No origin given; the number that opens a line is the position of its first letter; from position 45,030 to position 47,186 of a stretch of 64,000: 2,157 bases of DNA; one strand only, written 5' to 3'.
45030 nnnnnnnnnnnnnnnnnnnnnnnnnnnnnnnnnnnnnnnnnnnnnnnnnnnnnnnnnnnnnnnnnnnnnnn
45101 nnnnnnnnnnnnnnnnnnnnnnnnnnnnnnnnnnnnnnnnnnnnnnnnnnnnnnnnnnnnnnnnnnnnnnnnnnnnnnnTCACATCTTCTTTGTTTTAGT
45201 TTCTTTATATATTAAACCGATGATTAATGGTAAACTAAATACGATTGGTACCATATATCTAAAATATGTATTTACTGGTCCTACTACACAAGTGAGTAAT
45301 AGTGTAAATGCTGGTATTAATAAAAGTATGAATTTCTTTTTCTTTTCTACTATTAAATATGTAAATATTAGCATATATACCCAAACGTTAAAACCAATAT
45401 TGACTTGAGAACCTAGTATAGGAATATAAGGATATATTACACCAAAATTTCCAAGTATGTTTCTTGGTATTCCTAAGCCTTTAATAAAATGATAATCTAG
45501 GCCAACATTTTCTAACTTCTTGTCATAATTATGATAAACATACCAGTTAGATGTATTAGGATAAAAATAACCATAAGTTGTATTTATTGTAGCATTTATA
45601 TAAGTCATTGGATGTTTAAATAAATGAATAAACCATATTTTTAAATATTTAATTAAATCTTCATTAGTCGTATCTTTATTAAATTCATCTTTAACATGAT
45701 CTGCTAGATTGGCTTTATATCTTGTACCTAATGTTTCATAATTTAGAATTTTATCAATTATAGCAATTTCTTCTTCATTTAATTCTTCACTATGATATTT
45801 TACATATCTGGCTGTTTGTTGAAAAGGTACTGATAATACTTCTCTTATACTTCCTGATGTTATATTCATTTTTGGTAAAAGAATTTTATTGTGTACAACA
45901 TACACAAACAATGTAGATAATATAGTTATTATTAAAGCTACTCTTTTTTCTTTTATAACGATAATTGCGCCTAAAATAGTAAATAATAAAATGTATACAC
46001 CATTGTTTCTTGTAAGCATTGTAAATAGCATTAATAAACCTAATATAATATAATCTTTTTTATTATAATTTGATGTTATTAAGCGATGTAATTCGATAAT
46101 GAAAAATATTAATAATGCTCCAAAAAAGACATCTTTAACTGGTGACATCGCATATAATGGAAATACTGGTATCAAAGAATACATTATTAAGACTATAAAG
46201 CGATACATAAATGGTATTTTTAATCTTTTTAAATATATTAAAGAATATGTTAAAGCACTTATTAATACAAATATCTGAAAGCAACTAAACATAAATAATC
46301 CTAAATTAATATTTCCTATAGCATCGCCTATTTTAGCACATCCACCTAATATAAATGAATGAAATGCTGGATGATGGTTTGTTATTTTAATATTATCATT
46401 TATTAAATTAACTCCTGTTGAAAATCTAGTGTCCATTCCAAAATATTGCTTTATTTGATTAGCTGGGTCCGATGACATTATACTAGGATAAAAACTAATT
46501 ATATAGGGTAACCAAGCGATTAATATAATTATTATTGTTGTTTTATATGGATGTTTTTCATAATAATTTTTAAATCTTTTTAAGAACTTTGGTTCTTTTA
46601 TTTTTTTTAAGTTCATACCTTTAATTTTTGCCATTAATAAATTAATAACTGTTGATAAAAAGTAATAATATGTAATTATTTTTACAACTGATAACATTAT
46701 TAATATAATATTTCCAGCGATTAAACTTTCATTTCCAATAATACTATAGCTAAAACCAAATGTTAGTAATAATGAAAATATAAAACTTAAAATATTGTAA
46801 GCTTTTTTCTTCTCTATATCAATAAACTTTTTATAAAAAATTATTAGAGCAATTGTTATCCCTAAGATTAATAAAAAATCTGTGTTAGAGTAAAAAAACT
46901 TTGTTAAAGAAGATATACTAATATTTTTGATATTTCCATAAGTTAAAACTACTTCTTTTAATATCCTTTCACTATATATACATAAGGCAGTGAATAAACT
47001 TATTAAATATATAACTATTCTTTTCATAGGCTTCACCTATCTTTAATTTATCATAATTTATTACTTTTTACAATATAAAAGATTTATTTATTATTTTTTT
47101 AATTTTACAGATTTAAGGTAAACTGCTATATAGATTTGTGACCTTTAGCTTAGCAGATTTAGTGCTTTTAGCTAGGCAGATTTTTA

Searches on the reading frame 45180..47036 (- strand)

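Call 10: search_protein_families(library=pfam, proteins=[window:45180-47036:-])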
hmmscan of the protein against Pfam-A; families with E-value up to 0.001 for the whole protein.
window:45180-47036:- (618 aa): 1 family
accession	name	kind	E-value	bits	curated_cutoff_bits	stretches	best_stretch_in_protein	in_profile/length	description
PF19484.4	DUF6020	-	8.4e-59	199.9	28.3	1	86-613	21-594/604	Family of unknown function (DUF6020)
